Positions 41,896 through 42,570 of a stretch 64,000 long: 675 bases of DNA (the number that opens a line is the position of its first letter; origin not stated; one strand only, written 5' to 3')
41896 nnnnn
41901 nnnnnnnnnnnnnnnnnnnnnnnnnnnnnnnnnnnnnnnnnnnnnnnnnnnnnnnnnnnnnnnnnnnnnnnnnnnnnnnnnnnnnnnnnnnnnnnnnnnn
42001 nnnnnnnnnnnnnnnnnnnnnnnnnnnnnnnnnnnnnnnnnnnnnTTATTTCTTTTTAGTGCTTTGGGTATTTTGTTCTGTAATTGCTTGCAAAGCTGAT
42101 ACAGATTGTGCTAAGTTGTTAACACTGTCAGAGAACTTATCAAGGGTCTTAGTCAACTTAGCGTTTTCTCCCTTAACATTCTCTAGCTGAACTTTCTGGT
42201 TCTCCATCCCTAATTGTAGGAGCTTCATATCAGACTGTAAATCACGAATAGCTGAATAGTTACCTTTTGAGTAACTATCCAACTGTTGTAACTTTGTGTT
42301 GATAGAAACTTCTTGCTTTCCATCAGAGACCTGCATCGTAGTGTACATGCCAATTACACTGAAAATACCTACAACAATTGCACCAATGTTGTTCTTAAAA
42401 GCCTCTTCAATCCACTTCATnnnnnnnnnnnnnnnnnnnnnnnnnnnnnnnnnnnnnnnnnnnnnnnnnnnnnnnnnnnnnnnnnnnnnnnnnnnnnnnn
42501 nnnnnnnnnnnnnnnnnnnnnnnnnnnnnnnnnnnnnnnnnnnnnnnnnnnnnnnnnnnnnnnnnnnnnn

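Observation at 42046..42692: Stand-alone two-gene membrane-protein cassette with an operator-like inverted repeat over its promoter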

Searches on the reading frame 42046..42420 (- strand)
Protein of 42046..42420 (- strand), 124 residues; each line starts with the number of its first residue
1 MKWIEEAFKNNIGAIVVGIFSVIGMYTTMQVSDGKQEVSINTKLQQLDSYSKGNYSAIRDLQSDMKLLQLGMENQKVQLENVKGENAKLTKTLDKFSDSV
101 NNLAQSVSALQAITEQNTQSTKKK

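Call 7: search_protein_families(library=pfam, proteins=[window:42046-42420:-], max_evalue=1)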
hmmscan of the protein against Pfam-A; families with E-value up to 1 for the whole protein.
window:42046-42420:- (124 aa): 15 families
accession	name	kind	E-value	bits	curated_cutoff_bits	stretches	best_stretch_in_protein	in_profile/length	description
PF11559.13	ADIP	-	0.0014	19.2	34.3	1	29-124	46-138/151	Afadin- and alpha -actinin-Binding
PF02662.21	FlpD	-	0.0023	18.4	22.3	1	49-103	66-122/123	Methyl-viologen-reducing hydrogenase, delta subunit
PF00038.26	Filament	-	0.0044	17.1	40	1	37-123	191-277/313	Intermediate filament protein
PF08614.16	ATG16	-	0.0045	17.6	33.7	1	39-90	134-185/200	Autophagy protein 16 (ATG16)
PF04977.20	DivIC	-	0.0079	16.4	28.9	1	71-111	11-51/80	Septum formation initiator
PF11932.13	DUF3450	-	0.036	13.8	32.6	1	35-116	16-97/241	Protein of unknown function (DUF3450)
PF05377.16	FlaC_arch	-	0.042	14.7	27.8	1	71-103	8-40/55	Flagella accessory protein C (FlaC)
PF04906.18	Tweety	-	0.056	12.6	31.8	1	22-120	96-189/431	Tweety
PF25450.1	Rab11-FIP3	-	0.1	13.4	31.9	1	58-117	63-122/125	Rab11-FIP3-like domain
PF24073.1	DUF7365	-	0.15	12.7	27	1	27-84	43-99/101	Coiled-coil region of unknown function (DUF7365)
PF23735.1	KIF9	-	0.15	12.6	31.9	1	29-79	73-123/140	Kinesin-like protein KIF9 domain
PF24423.1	OVT1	-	0.21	12.4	30.9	1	58-121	3-66/100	Major antigen, helical domain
PF08653.15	DASH_Dam1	-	0.29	11.4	26.6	1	89-115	1-27/56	DASH complex subunit Dam1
PF06156.18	YabA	-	0.5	11.4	30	0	40-111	6-74/103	Initiation control protein YabA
PF05531.17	NPV_P10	-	0.88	10.5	29.8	1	57-114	12-65/75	Nucleopolyhedrovirus P10 protein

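Call 8: search_protein_families(library=phrogs, proteins=[window:42046-42420:-], max_evalue=0.1)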
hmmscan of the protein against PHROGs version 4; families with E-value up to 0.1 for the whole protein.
window:42046-42420:- (124 aa): 13 families
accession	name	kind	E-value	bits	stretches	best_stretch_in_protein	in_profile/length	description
phrog_4038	-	unknown function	3.1e-70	235.1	1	1-123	1-123/123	-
phrog_19043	-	unknown function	0.00041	21.7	1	6-48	3-48/99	-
phrog_9300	-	unknown function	0.0056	17.5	1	73-123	30-80/248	-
phrog_24169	-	unknown function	0.0093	17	1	66-100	6-39/45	-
phrog_1009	-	unknown function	0.011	16.9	1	14-108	16-93/103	-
phrog_739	-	lysis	0.011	16.9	0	73-122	23-72/122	Rz-like spanin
phrog_492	-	unknown function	0.033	15.3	1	60-121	59-124/195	-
phrog_6440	-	unknown function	0.034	15.1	1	15-113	5-105/186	-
phrog_6631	-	unknown function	0.041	14.4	1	35-113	53-130/251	-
phrog_903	-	unknown function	0.045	15.6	0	86-123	15-52/78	-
phrog_24034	-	unknown function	0.05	14.9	1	8-75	46-113/161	-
phrog_3146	-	unknown function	0.063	14.5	0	78-119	22-61/73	-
phrog_15939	-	tail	0.094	13.6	0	46-121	33-100/202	tail assembly chaperone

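Call 14: search_dna_similar(query=window:42046-42420:-, collection=phages, mode=protein, max_rows=60, rows=spread, max_evalue=0.001)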
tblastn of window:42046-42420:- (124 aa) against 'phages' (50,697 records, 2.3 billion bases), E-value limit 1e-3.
Records with a match: 296; places in all: 297; records where one place covers at least 80% of the query: 296.
Best place of each record, by identity: >=99% 1; 95-99% 27; 90-95% 195; 80-90% 34; <60% 39.
By first word of the organism name: Escherichia 120; Salmonella 80; Erwinia 29; Shigella 22; Felixounavirus 14; Citrobacter 11; Enterobacteria 9; Phage 3; Hafnia 3; Campylobacter 2; and 3 more.
By host as written in the record: Escherichia coli 34; - 33; Escherichia coli K-12 MG1655 20; Escherichia coli O157:H7 11; Erwinia amylovora 11; Shigella flexneri 10; Citrobacter freundii 8; Salmonella sp. 7; and 89 more.
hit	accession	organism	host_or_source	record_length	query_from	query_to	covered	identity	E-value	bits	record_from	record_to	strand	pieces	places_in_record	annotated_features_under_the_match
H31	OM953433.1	Shigella phage Henu11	Shigella dysenteriae CMCC(B)51105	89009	1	124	100%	100.0%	3e-75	247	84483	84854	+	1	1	hypothetical protein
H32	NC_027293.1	Citrobacter phage Moogle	Citrobacter freundii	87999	1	124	100%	96.8%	2e-73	241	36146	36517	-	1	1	putative holin | hypothetical protein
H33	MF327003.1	Shigella phage Sf14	Shigella flexneri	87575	1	124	100%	96.0%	5e-72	238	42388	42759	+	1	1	putative holin | hypothetical protein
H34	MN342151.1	Escherichia phage vB_EcoM_3HA14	Escherichia coli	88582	1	124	100%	96.0%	5e-72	238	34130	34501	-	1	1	holin | hypothetical protein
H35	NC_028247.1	Citrobacter phage Michonne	Citrobacter freundii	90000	1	124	100%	96.0%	5e-72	238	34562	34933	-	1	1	putative holin | hypothetical protein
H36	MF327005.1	Shigella phage Sf19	Shigella flexneri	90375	1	124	100%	96.0%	5e-72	238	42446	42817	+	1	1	holin | hypothetical protein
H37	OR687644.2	Salmonella phage PC79-13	sewage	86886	1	124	100%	93.5%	4e-70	232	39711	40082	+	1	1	hypothetical protein (x2)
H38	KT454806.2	Escherichia phage SUSP2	Escherichia coli MG1655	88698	1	124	100%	92.7%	6e-70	232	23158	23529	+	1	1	putative holin | hypothetical protein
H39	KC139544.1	Salmonella phage FSL SP-012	Salmonella enterica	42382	1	123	99%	93.5%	3e-70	233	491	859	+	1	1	hypothetical protein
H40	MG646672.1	Salmonella phage BPS17L1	Salmonella enterica subsp. enterica ...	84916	1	123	99%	92.7%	1e-69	231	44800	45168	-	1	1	holin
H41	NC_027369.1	Escherichia phage EC6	Escherichia coli serotype O157:H7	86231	1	123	99%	92.7%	1e-69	231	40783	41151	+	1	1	hypothetical protein (x2)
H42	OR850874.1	Salmonella phage S.Kent 1-2-1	Salmonella enterica subsp. enterica ...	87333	1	123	99%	92.7%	1e-69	231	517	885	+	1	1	record has no annotation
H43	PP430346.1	Escherichia phage vB_EcoM-LTH02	Escherichia sp.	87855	1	123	99%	92.7%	1e-69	231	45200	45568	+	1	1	hypothetical protein (x2)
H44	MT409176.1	Salmonella phage SapYZU01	Salmonella enterica subsp. enterica ...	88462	1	123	99%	92.7%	1e-69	231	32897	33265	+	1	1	holin | hypothetical protein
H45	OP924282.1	Salmonella phage vB_Si_GLBO_sp7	Salmonella enterica subsp. enterica ...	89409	1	123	99%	92.7%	1e-69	231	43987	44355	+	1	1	record has no annotation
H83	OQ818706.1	Erwinia phage Pistou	Erwinia amylovora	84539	4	119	94%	26.7%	4e-5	47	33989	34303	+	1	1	putative holin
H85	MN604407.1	Salmonella phage ST-3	Salmonella enterica subsp. enterica ...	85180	4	119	94%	25.9%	1e-4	45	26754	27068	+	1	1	hypothetical protein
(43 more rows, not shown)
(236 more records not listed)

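Call 21: find_related_loci(query=window:42046-42420:-, collection=viral_contigs, flank=1500)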
Query window:42046-42420:- (124 aa) in viral_contigs; peptide patterns used: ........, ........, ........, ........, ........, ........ (x = any residue, [..] = any of these).
42 stretches matched a pattern; 31 encode a relative of the query (tblastn E <= 1e-3); 30 distinct loci.
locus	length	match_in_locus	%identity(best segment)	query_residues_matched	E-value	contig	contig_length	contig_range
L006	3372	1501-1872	97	1-124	8e-78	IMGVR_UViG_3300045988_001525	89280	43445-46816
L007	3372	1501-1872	97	1-124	1e-77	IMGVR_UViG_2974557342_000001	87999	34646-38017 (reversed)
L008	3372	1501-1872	98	1-124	2e-77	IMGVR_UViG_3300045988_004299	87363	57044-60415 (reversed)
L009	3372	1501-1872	96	1-124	3e-76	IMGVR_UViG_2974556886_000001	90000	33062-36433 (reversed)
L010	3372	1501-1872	93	1-124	3e-74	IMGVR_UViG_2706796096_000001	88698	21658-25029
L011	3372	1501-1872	94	1-124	3e-74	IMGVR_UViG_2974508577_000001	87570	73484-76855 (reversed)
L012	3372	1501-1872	93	1-124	3e-74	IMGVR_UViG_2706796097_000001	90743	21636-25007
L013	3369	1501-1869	93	1-123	6e-74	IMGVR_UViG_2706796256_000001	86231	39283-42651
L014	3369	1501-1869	93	1-123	6e-74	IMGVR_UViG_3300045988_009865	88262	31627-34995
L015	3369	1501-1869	93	1-123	6e-74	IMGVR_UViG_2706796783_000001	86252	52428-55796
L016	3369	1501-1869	93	1-123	6e-74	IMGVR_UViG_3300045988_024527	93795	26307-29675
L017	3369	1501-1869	93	1-123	6e-74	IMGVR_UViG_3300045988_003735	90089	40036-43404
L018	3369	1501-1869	92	1-123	2e-73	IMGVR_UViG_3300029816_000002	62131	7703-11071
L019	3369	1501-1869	91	1-123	8e-73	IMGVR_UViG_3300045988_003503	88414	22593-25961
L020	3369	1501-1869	92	1-123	5e-73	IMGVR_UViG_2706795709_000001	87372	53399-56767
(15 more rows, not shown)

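Call 47: search_protein_families(library=ncbifam, proteins=[window:42046-42420:-], max_evalue=1)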
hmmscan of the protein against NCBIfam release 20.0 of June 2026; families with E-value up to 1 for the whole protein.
window:42046-42420:- (124 aa): 6 families
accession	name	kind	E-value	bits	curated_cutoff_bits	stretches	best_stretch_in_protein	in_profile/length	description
NF010535.0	PRK13923.1-3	equivalog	0.0016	18.3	257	1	27-116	93-181/193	sporulation-specific transcriptional regulator GerR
TIGR02169.1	SMC_prok_A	equivalog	0.0026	15.5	729.4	1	33-111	714-793/1165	chromosome segregation protein SMC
NF043058.1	T4SS_LegC2C7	subfamily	0.0066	15.5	350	1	73-122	125-173/348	LegC2/C7 family Dot/Icm T4SS effector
TIGR01010.1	BexC_CtrB_KpsE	subfamily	0.011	14.9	437.5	1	35-118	221-304/362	polysaccharide export inner-membrane protein, BexC/CtrB/KpsE family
NF047699.2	sulf_reg_SurR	exception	0.09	12.4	250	1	67-119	95-147/221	sulfur metabolism transcriptional regulator SurR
TIGR04211.1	SH3_and_anchor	equivalog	0.16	11.5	65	1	58-121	68-138/198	TIGR04211 family SH3 domain-containing protein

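Call 60: get_annotated_region(hit=H85, flank=700)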
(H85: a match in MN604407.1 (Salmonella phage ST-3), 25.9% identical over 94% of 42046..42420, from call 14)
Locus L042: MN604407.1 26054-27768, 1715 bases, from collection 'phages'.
description: Salmonella phage ST-3, complete genome.
organism: Salmonella phage ST-3 (NCBI taxid 2663323)
taxonomy: Viruses; Duplodnaviria; Heunggongvirae; Uroviricota; Caudoviricetes; Ounavirinae; Kolesnikvirus; Kolesnikvirus Ea214
host: Salmonella enterica subsp. enterica serovar Typhimurium; source: sewage; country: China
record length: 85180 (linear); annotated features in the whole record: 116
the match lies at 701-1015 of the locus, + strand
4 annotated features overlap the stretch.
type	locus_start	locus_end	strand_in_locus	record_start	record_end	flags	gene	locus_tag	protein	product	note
CDS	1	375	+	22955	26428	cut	-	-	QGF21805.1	tail fiber protein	-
CDS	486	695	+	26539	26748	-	-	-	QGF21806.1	hypothetical protein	-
CDS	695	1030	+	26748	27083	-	-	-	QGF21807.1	hypothetical protein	-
CDS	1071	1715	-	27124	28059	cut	-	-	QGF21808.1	thymidylate synthase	-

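Call 61: get_annotated_region(hit=H83, flank=700)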
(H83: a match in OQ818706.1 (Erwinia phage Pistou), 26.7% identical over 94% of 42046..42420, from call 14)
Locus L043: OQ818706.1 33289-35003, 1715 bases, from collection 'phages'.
description: Erwinia phage Pistou, complete genome.
organism: Erwinia phage Pistou (NCBI taxid 3056601)
taxonomy: Viruses; Duplodnaviria; Heunggongvirae; Uroviricota; Caudoviricetes; Ounavirinae; Kolesnikvirus; Kolesnikvirus Ea214
host: Erwinia amylovora; source: soil - pear; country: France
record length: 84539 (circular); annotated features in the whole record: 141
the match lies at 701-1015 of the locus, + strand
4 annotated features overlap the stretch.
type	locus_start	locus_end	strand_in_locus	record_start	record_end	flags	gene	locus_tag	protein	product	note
CDS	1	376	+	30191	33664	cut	-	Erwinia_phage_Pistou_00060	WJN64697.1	putative structural protein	putative structural protein [Erwinia phage phiEa21-4]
CDS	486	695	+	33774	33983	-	-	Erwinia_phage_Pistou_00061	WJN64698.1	hypothetical protein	Phage conserved protein [Salmonella phage FelixO1]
CDS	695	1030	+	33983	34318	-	-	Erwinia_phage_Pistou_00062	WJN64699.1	putative holin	putative holin [Citrobacter phage Moogle]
CDS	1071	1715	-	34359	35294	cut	-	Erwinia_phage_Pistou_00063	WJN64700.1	putative thymidylate synthase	putative thymidylate synthase [Erwinia phage phiEa104]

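Call 73: find_homologous_proteins(query=window:42046-42420:-, max_evalue=0.001)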
Query window:42046-42420:- (124 aa): 305 proteins with E <= 0.001 among 311 candidates; the best 120 are listed.
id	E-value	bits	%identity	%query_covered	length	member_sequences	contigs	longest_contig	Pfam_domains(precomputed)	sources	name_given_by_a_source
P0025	2.0e-68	245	97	100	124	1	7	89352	-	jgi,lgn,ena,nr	jgi:SMC interacting uncharacterized protein involved in chromosome segregation|nr:MAG TPA: hypotheti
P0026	5.3e-67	240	96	99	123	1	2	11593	-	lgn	-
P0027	7.0e-67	240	95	100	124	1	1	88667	-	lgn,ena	-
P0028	1.4e-66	239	95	100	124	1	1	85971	-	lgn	-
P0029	1.5e-66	239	95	100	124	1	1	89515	-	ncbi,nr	ncbi:hypothetical protein [Shigella phage ESh20]|nr:hypothetical protein [Shigella phage ESh20]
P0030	1.5e-66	239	95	100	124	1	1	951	-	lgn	-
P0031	1.5e-66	239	95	100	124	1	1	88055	-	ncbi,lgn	ncbi:hypothetical protein AB2J12_25165 (plasmid) [Escherichia coli]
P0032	3.4e-66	238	94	100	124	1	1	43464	-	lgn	-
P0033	7.5e-66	237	94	100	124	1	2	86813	-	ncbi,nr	ncbi:putative holin [Escherichia phage EcSzw_1]|nr:putative holin [Escherichia phage EcSzw-2] QAY010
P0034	1.4e-65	236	94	100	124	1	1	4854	-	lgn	-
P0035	2.6e-65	235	93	100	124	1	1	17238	-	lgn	-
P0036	2.8e-65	235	94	99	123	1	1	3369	-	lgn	-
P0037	4.2e-65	234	94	100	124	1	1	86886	-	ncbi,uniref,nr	ncbi:hypothetical protein [Salmonella phage PC79-13]|uniref:Holin n=1 Tax=Salmonella phage PC79-13 T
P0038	5.2e-65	234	93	99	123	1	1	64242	-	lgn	-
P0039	5.4e-65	234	93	99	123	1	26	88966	-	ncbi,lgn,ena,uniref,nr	ncbi:hypothetical protein SP012_00300 [Salmonella phage FSL SP-012]|uniref:Holin n=4 Tax=Felixounavi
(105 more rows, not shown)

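Call 83: search_solved_structures(query=A2, max_evalue=1)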
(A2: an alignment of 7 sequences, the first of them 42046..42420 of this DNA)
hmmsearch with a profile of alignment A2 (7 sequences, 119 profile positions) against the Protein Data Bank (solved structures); distinct sequences matched with E-value up to 1: 29.
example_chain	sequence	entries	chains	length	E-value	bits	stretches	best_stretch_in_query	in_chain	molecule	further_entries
8qae_A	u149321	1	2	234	0.00019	24.9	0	52-102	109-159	sc-apCC-6-SLLA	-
6gap_A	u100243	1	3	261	0.027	18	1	33-114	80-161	Outer capsid protein sigma-1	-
6gaj_A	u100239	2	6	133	0.028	18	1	12-103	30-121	Outer capsid protein sigma-1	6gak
4ll8_E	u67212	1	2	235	0.038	17.5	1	29-101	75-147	SWI5-dependent HO expression protein 3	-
3iv1_A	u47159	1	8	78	0.059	16.9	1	56-116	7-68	Tumor susceptibility gene 101 protein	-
9rqu_AAA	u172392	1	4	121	0.064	16.8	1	20-82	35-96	REM1.1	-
4bwd_A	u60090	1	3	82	0.065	16.8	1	41-113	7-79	SHORT COILED-COIL PROTEIN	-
5aps_A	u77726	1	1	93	0.069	16.7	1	38-103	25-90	GENERAL CONTROL PROTEIN GCN4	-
9eg6_A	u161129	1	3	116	0.086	16.4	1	52-111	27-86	Caveolae-associated protein 1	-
9rlc_L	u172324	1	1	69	0.12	15.9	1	52-93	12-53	Major outer membrane lipoprotein Lpp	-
9rld_L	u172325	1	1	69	0.15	15.6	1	52-93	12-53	Major outer membrane lipoprotein Lpp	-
1eq7_A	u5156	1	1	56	0.17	15.5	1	52-92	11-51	OUTER MEMBRANE LIPOPROTEIN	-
6z26_A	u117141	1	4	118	0.24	15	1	36-115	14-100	Spindle assembly abnormal protein 6 homolog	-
9v3e_A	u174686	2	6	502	0.25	14.9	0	27-87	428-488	Fusion glycoprotein F0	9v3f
9sf4_Aa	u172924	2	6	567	0.25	14.9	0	29-87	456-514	Fusion glycoprotein F0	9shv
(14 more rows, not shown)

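Call 96: predict_structure(protein=window:42046-42420:-)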
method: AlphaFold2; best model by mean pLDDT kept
length: 124 residues; sequences in the alignment: 1
mean_pLDDT: 76.7   pTM: 0.38
mean pLDDT of the five models: 76.7, 75.4, 67.9, 61.4, 51.7
residues with pLDDT >= 90: 53; 70-90: 18; 50-70: 39; < 50: 14
segments of 3 or more residues with pLDDT < 50: 26-38
pLDDT, mean of each block of 10 residues (from residue 1): 58 65 48 48 66 76 92 95 96 97 94 89 68
secondary structure, 60 per line:
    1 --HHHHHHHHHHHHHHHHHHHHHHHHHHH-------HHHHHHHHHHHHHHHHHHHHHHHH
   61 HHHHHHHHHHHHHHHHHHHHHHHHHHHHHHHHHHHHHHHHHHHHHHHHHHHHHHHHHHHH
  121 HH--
elements in order: H3-29 H37-122

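Call 100: fold_search(model_id=the predicted structure, library=viral)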
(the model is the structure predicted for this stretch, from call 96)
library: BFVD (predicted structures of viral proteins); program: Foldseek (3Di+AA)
matches with E <= 10: 1; with E <= 0.001: 0
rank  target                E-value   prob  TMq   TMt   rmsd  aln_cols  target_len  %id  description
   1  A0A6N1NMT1            5.2e+00  0.06  0.18  0.12  18.3        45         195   24  Uncharacterized protein [Tupanvirus soda lake]
